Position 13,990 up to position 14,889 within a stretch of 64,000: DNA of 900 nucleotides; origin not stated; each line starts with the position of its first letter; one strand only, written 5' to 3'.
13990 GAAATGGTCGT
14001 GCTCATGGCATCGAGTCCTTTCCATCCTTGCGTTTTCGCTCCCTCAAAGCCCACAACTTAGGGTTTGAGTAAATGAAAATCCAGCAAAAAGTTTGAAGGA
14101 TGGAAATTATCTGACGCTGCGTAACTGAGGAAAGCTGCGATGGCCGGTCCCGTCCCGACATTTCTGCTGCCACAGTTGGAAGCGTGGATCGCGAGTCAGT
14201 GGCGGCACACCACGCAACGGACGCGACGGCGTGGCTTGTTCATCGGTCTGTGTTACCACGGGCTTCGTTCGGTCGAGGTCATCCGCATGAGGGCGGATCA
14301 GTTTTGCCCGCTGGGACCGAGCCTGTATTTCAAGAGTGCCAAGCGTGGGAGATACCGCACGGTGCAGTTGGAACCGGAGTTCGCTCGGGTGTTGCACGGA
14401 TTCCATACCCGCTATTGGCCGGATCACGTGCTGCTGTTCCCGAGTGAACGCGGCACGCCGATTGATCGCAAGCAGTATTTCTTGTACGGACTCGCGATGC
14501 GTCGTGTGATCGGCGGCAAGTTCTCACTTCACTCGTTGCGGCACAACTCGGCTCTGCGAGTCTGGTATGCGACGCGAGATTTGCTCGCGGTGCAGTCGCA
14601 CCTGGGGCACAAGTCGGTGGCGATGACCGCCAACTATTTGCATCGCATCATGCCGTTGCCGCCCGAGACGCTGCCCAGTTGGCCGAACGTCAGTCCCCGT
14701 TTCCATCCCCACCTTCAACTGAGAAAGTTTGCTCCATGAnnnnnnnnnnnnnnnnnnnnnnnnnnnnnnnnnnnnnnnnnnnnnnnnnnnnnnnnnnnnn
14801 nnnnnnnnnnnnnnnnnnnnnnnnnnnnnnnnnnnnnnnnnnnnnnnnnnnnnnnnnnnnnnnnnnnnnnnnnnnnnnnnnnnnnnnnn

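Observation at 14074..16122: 2.05-kb mini integrative unit: perfect 20-bp direct repeats bracketing a core-domain-less tyrosine recombinase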

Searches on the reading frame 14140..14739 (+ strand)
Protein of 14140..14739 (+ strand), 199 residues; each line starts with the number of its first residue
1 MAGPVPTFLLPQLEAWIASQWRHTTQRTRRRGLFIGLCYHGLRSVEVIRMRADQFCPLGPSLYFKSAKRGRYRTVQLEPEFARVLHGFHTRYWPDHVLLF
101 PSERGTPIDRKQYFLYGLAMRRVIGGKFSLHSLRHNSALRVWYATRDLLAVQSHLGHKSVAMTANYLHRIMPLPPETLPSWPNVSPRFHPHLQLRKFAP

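Call 6: search_protein_families(library=pfam, proteins=[window:14140-14739:+], max_evalue=0.1)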
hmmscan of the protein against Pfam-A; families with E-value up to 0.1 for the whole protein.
window:14140-14739:+ (199 aa): 1 family
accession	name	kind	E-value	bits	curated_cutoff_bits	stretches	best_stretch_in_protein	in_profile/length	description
PF00589.27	Phage_integrase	-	1.4e-14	54.6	27.1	1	25-169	19-168/172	Phage integrase family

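Call 10: find_homologous_proteins(query=window:14140-14736:+)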
Query window:14140-14736:+ (199 aa): 2 proteins with E <= 0.001 among 77 candidates.
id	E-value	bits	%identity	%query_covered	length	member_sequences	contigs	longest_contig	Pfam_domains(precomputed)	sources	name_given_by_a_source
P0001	8.6e-134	462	100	100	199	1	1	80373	PF00589.28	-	-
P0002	3.0e-4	39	34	69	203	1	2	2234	PF00589.28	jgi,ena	-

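Call 12: find_encoding_contigs(protein=P0002, flank=10000)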
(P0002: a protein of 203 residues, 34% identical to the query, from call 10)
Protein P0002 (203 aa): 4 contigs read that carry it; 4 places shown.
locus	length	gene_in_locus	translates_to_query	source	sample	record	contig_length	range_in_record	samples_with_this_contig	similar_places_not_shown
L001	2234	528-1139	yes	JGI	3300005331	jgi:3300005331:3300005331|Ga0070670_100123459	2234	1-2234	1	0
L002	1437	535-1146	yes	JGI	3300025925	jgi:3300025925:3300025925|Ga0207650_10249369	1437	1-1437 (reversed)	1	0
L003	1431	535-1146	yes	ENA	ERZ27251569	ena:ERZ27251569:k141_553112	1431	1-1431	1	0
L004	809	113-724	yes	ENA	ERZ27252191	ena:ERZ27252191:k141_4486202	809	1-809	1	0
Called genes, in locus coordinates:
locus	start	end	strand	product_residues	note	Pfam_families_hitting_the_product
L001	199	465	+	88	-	-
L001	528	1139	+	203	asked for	PF00589:Phage_integrase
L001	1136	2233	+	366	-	?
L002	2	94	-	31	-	?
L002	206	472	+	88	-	-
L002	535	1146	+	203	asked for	PF00589:Phage_integrase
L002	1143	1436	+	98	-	?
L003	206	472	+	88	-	-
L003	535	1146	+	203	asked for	PF00589:Phage_integrase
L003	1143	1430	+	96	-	?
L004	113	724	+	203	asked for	PF00589:Phage_integrase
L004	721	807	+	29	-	?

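Call 13: find_encoding_contigs(protein=P0001, flank=10000)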
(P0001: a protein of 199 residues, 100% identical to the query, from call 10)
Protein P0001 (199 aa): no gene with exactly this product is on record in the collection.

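Call 18: search_protein_representatives(protein=window:14140-14736:+)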
Query: 199 residues. Proteins with E-value up to 0.001 (for the whole library): 1105; up to 1e-10: 61; up to 1e-30: 1. The best 150 are listed.
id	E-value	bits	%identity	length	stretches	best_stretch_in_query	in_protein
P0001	2.7e-134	461.8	100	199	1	1-199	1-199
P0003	1.7e-27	113.0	37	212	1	3-182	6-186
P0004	1.1e-25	107.0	35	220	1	2-188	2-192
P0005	1.1e-23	100.6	37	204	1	1-192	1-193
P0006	2.2e-23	99.5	40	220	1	4-183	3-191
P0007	2.6e-23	99.3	35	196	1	12-187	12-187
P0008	1.2e-21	93.8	43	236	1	16-183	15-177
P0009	3.2e-21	92.5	44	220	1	20-174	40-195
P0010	1.6e-19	86.9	38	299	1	11-183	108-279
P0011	1.8e-18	83.4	33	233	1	11-191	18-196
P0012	4.9e-18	82.0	34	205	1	20-182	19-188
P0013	1.4e-17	80.6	36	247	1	4-172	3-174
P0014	2.8e-17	79.6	34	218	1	4-186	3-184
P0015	5.2e-17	78.7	35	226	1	2-184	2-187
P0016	1.6e-16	77.1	31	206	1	18-199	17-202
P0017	4.9e-16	75.5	31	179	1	21-177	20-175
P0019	1.1e-15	74.4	33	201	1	14-183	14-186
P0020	1.2e-15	74.3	30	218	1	5-199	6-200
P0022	6.7e-15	71.8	35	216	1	10-178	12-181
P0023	9.6e-15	71.3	33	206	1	4-182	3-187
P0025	2.1e-14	70.2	36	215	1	9-189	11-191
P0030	2.1e-13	66.9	32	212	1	5-199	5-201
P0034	6.8e-13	65.2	30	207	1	4-190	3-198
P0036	7.5e-13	65.1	32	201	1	5-179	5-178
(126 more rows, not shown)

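Call 23: find_encoding_contigs(protein=P0003, flank=6000, max_places=4)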
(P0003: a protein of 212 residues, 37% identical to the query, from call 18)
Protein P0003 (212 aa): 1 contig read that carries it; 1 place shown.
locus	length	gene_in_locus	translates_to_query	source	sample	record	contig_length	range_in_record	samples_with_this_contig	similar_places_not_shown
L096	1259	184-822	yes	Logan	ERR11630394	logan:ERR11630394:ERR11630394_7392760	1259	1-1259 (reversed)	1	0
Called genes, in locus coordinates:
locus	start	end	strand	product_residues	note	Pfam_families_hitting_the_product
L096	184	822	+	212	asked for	PF00589:Phage_integrase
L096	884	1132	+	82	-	-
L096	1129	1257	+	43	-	?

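Call 24: find_encoding_contigs(protein=P0004, flank=6000, max_places=4)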
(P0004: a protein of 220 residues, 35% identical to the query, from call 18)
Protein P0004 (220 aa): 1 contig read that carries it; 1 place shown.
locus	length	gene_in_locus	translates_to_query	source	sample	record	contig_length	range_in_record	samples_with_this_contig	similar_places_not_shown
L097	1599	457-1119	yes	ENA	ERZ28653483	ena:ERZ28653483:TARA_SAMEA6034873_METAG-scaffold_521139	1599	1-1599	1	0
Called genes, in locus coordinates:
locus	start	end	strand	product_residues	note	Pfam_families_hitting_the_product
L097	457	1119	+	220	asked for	PF00589:Phage_integrase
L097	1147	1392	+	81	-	-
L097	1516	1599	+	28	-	?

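Call 25: find_encoding_contigs(protein=P0005, flank=6000, max_places=4)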
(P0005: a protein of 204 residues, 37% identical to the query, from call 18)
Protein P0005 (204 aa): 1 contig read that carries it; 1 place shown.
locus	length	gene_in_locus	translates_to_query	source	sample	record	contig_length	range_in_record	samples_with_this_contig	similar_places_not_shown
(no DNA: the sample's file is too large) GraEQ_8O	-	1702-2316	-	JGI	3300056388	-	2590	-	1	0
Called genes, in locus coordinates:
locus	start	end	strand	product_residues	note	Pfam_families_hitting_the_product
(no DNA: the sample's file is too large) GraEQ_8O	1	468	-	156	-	?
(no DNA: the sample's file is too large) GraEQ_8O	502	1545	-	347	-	PF00480:ROK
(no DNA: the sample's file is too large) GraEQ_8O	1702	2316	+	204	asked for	PF00589:Phage_integrase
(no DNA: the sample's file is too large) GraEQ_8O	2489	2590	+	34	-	?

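Call 26: find_encoding_contigs(protein=P0006, flank=6000, max_places=4)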
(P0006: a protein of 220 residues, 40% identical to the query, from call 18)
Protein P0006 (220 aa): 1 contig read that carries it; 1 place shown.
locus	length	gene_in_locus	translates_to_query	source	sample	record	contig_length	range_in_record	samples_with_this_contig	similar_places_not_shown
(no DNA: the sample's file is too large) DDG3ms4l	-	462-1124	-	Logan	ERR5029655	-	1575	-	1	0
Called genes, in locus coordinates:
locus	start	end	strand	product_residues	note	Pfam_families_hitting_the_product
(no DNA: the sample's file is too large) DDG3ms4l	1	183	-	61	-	?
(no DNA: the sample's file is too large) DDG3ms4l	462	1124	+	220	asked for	PF00589:Phage_integrase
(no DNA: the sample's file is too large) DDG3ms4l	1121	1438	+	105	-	-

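Call 28: find_homologous_proteins(query=A1, max_evalue=1e-8)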
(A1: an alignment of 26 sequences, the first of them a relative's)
Query A1 (26 sequences) (199 aa, profile of the alignment): 1482 proteins with E <= 1e-8 among 8000 candidates; the best 120 are listed.
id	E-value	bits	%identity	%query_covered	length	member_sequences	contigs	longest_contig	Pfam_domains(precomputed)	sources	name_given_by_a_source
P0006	6.7e-63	230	37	89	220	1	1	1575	PF00589.28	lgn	-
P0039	9.9e-63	229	28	98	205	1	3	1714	PF00589.28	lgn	-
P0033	2.8e-62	228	31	90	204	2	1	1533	PF00589.28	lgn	-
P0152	7.4e-62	226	32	98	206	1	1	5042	PF00589.28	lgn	-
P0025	9.9e-62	226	35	78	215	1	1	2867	PF00589.28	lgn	-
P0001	3.9e-60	221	100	100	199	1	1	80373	PF00589.28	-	-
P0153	4.4e-56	208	30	85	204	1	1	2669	PF00589.28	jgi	jgi:integrase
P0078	8.4e-56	207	31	81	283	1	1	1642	PF00589.28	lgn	-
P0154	1.4e-54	203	32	83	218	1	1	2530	PF00589.28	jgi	jgi:integrase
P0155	9.9e-54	200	29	73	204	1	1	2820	PF00589.28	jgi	jgi:integrase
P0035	3.6e-52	195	34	83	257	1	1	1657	PF00589.28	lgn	-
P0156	4.7e-52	194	28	88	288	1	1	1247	PF00589.28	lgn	-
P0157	2.0e-49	186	30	92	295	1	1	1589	PF00589.28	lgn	-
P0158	1.2e-28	118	29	72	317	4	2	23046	PF13495.13,PF00589.28,PF02899.24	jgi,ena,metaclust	metaclust:\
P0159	2.3e-27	114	31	71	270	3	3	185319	PF13495.13,PF00589.28,PF02899.24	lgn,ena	-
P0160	2.4e-27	114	28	81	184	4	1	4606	PF00589.28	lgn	-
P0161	5.2e-27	113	30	77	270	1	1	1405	PF13495.13,PF00589.28,PF02899.24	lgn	-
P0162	1.6e-26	111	30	83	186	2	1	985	PF00589.28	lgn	-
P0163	2.8e-26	110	32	70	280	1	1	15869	PF13495.13,PF00589.28,PF02899.24,PF22823.3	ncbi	-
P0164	2.9e-26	110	31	72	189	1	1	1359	PF00589.28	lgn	-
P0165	7.7e-26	109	31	70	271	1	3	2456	PF13495.13,PF00589.28,PF02899.24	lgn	-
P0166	9.8e-26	108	28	68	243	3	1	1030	PF13495.13,PF00589.28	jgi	jgi:site-specific recombinase XerD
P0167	1.1e-25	108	27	75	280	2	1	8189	PF13495.13,PF00589.28,PF22823.3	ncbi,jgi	ncbi:MAG: tyrosine-type recombinase/integrase [Candidatus Absconditabacterales bacterium]|jgi:site-s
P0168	1.6e-25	108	30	71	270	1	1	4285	PF13495.13,PF00589.28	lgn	-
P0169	2.3e-25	107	27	75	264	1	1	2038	PF13495.13,PF00589.28,PF22823.3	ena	-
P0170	3.4e-25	107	27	73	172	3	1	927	PF00589.28,PF22823.3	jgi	jgi:site-specific recombinase XerD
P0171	5.2e-25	106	28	70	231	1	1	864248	PF00589.28,PF22823.3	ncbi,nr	ncbi:tyrosine-type recombinase/integrase [candidate division WWE3 bacterium]|nr:tyrosine-type recomb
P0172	6.8e-25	106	30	70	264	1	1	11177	PF13495.13,PF00589.28,PF02899.24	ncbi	-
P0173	7.0e-25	106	29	70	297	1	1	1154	PF13495.13,PF00589.28,PF02899.24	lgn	-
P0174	7.4e-25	106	31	70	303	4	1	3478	PF13495.13,PF00589.28,PF02899.24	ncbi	-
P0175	7.5e-25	106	25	78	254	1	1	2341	PF13495.13,PF00589.28,PF02899.24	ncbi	-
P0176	9.4e-25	105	28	75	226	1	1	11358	PF00589.28,PF22823.3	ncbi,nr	ncbi:tyrosine-type recombinase/integrase [Candidatus Dojkabacteria bacterium]|nr:tyrosine-type recom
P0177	9.9e-25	105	31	67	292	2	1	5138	PF00589.28,PF02899.24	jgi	-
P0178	1.3e-24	105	29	70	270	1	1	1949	PF13495.13,PF00589.28,PF02899.24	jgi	-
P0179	1.5e-24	105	29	84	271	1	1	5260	PF13495.13,PF00589.28,PF02899.24,PF22823.3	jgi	jgi:integrase/recombinase XerD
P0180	2.1e-24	104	27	70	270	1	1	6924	PF13495.13,PF00589.28,PF02899.24,PF22823.3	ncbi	-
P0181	2.5e-24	104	30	69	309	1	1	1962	PF13495.13,PF00589.28,PF02899.24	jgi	-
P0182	2.7e-24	104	27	70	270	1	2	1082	PF13495.13,PF00589.28,PF02899.24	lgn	-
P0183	3.1e-24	104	30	64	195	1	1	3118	PF00589.28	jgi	jgi:integrase/recombinase XerD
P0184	4.6e-24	103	31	53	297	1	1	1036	PF00589.28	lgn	-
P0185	4.7e-24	103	31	70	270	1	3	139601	PF13495.13,PF00589.28,PF02899.24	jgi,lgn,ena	-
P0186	4.9e-24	103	27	70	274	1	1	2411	PF13495.13,PF00589.28,PF22823.3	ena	-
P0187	5.3e-24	103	44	23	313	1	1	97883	PF00589.28,PF02899.24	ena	-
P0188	5.4e-24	103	26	67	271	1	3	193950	PF13495.13,PF00589.28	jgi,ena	jgi:integrase/recombinase XerD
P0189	6.1e-24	103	31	67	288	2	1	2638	PF13495.13,PF00589.28,PF02899.24,PF22823.3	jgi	jgi:site-specific recombinase XerD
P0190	6.3e-24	103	24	73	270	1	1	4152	PF13495.13,PF00589.28,PF02899.24,PF22823.3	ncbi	-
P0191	6.4e-24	103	32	64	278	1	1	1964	PF13495.13,PF00589.28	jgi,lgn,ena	-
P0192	6.5e-24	103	29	70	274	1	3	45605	PF13495.13,PF00589.28,PF02899.24,PF22823.3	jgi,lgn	-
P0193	7.1e-24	102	29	70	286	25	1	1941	PF13495.13,PF00589.28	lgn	-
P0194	7.2e-24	102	44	18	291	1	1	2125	PF00589.28,PF02899.24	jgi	-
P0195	7.7e-24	102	26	76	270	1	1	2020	PF13495.13,PF00589.28,PF22823.3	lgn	-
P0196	8.2e-24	102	31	64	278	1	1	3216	PF13495.13,PF00589.28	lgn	-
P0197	8.2e-24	102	30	70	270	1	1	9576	PF13495.13,PF00589.28,PF02899.24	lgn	-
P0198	9.2e-24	102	30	68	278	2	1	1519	PF13495.13,PF00589.28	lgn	-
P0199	9.6e-24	102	27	73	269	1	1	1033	PF13495.13,PF00589.28,PF02899.24,PF22823.3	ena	-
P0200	1.0e-23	102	27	71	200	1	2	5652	PF00589.28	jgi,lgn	jgi:integrase/recombinase XerD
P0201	1.0e-23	102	28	72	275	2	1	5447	PF13495.13,PF00589.28,PF02899.24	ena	-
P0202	1.1e-23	102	28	72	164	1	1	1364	PF00589.28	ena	-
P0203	1.2e-23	102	31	71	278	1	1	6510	PF13495.13,PF00589.28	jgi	jgi:site-specific recombinase XerD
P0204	1.2e-23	102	38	25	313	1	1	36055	PF00589.28,PF02899.24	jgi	jgi:site-specific recombinase XerC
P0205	1.3e-23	102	32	70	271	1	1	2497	PF13495.13,PF00589.28,PF02899.24,PF22823.3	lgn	-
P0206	2.1e-23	101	29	70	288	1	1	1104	PF13495.13,PF00589.28,PF02899.24,PF22823.3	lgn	-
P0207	2.7e-23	100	27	67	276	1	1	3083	PF13495.13,PF00589.28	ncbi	-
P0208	3.1e-23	100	29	70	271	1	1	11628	PF13495.13,PF00589.28,PF02899.24,PF22823.3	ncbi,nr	ncbi:tyrosine-type recombinase/integrase [Patescibacteria group bacterium]|nr:tyrosine-type recombin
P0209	3.7e-23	100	31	70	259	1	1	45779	PF13495.13,PF00589.28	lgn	-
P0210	4.0e-23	100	27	74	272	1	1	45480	PF13495.13,PF00589.28,PF02899.24,PF22823.3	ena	-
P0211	4.2e-23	100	29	75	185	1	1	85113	PF00589.28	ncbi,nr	ncbi:MAG: tyrosine-type recombinase/integrase [bacterium]|nr:tyrosine-type recombinase/integrase [ba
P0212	4.5e-23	100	29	70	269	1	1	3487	PF13495.13,PF00589.28,PF22823.3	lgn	-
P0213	5.1e-23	100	26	79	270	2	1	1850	PF13495.13,PF00589.28,PF22823.3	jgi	-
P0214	5.2e-23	100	27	70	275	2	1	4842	PF13495.13,PF00589.28,PF22823.3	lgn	-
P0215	5.3e-23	100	27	84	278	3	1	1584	PF13495.13,PF00589.28,PF02899.24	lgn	-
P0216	5.8e-23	99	30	69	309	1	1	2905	PF00589.28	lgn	-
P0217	5.8e-23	99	41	20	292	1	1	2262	PF00589.28,PF02899.24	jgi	-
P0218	6.1e-23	99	31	67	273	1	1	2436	PF13495.13,PF00589.28,PF02899.24,PF22823.3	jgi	-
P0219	6.1e-23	99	31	64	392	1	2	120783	PF13495.13,PF00589.28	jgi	-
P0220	7.1e-23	99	36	23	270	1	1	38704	PF13495.13,PF00589.28,PF02899.24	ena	-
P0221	9.0e-23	99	28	67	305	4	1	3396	PF13495.13,PF00589.28,PF02899.24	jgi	jgi:site-specific recombinase XerD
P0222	1.2e-22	98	31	73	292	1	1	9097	PF00589.28,PF02899.24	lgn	-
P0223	1.2e-22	98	28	67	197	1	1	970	PF00589.28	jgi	jgi:site-specific recombinase XerD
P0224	1.6e-22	98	27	73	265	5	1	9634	PF00589.28,PF22823.3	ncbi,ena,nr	ncbi:MAG: tyrosine-type recombinase/integrase [Spirochaetes bacterium]|nr:tyrosine-type recombinase/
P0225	1.6e-22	98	28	73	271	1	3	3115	PF13495.13,PF00589.28,PF02899.24,PF22823.3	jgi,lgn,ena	-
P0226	1.6e-22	98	26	70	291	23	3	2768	PF13495.13,PF00589.28,PF02899.24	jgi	jgi:integrase/recombinase XerD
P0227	1.7e-22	98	31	67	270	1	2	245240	PF13495.13,PF00589.28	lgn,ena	-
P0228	1.7e-22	98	27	64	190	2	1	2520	PF00589.28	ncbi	-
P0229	1.8e-22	98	28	68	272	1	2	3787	PF13495.13,PF00589.28,PF02899.24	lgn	-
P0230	2.0e-22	98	29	70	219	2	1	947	PF00589.28,PF22823.3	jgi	jgi:site-specific recombinase XerD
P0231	2.2e-22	98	29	70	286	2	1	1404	PF13495.13,PF00589.28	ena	-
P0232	2.2e-22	98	28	70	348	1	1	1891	PF13495.13,PF00589.28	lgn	-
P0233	2.5e-22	97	30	79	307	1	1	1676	PF13495.13,PF00589.28,PF02899.24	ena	-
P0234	2.7e-22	97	28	70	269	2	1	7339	PF13495.13,PF00589.28,PF22823.3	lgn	-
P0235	2.8e-22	97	40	21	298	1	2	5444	PF00589.28,PF02899.24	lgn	-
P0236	2.8e-22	97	26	78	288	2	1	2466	PF13495.13,PF00589.28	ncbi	-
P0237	2.8e-22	97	30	82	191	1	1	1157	PF00589.28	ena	-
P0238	2.9e-22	97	30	67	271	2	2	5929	PF13495.13,PF00589.28,PF02899.24,PF22823.3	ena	-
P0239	3.0e-22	97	29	69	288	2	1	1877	PF13495.13,PF00589.28,PF22823.3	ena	-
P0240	3.2e-22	97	26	71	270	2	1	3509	PF13495.13,PF00589.28,PF02899.24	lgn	-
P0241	3.4e-22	97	34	35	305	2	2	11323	PF13495.13,PF00589.28,PF02899.24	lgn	-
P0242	3.8e-22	97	25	70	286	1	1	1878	PF13495.13,PF00589.28,PF02899.24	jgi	-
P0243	3.9e-22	97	29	69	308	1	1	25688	PF13495.13,PF00589.28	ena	-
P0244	4.0e-22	97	23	70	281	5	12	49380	PF13495.13,PF00589.28,PF02899.24,PF22823.3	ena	-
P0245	4.5e-22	97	27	73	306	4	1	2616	PF13495.13,PF00589.28,PF02899.24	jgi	jgi:integrase/recombinase XerC/integrase/recombinase XerD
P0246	4.5e-22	97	27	70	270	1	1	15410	PF13495.13,PF00589.28,PF22823.3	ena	-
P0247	4.8e-22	96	29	68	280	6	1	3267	PF13495.13,PF00589.28,PF02899.24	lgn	-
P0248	4.8e-22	96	28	80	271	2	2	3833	PF13495.13,PF00589.28,PF02899.24,PF22823.3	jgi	-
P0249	5.2e-22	96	25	70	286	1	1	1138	PF13495.13,PF00589.28,PF02899.24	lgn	-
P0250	5.4e-22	96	22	64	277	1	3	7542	PF00589.28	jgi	jgi:integrase/recombinase XerD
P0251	5.6e-22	96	24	70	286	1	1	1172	PF13495.13,PF00589.28,PF02899.24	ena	-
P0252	5.6e-22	96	32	37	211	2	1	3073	PF00589.28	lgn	-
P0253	6.1e-22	96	43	21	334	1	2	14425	PF00589.28,PF02899.24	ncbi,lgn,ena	-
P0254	6.6e-22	96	30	63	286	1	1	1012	PF13495.13,PF00589.28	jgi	-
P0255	6.8e-22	96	28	70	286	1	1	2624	PF13495.13,PF00589.28,PF02899.24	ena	-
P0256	7.1e-22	96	33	67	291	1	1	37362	PF00589.28,PF02899.24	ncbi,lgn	-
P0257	7.3e-22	96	37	37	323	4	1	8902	PF13495.13,PF00589.28,PF02899.24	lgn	-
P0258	7.3e-22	96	26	73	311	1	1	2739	PF13495.13,PF00589.28,PF02899.24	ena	-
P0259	7.9e-22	96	21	72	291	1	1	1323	PF13495.13,PF00589.28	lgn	-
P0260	8.7e-22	96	25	81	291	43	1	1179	PF13495.13,PF00589.28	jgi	-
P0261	9.1e-22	96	27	73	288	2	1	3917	PF13495.13,PF00589.28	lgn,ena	-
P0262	9.1e-22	96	30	63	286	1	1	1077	PF13495.13,PF00589.28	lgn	-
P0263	1.0e-21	95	30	63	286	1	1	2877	PF13495.13,PF00589.28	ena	-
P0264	1.0e-21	95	25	88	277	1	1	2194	PF13495.13,PF00589.28,PF02899.24,PF22823.3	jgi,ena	-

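Call 30: find_encoding_contigs(protein=P0152, flank=6000, max_places=3)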
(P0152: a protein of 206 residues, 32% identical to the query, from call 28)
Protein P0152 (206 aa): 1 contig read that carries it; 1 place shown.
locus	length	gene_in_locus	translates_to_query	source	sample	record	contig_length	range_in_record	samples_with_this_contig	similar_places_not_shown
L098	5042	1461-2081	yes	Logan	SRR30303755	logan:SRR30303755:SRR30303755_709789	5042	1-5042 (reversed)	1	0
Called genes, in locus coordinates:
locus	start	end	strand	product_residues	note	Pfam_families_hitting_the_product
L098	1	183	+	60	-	?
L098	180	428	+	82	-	-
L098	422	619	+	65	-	PF02599:CsrA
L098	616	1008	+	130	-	PF19663:DUF6166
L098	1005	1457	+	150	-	-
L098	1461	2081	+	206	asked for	PF00589:Phage_integrase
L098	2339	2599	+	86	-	-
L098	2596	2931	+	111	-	-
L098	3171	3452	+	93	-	-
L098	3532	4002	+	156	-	PF04266:ASCH (faint)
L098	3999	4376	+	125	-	-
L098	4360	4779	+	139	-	-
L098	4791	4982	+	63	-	-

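Call 31: find_encoding_contigs(protein=P0025, flank=6000, max_places=3)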
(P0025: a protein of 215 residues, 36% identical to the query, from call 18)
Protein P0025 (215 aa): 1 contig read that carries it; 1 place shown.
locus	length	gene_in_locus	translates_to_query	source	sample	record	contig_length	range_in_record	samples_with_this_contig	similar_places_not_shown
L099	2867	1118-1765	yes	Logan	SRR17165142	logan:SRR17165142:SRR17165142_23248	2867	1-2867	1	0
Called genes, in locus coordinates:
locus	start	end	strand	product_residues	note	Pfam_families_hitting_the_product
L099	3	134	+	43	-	?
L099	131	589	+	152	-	-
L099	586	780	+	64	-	-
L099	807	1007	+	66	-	PF02599:CsrA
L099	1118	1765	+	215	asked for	PF00589:Phage_integrase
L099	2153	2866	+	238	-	?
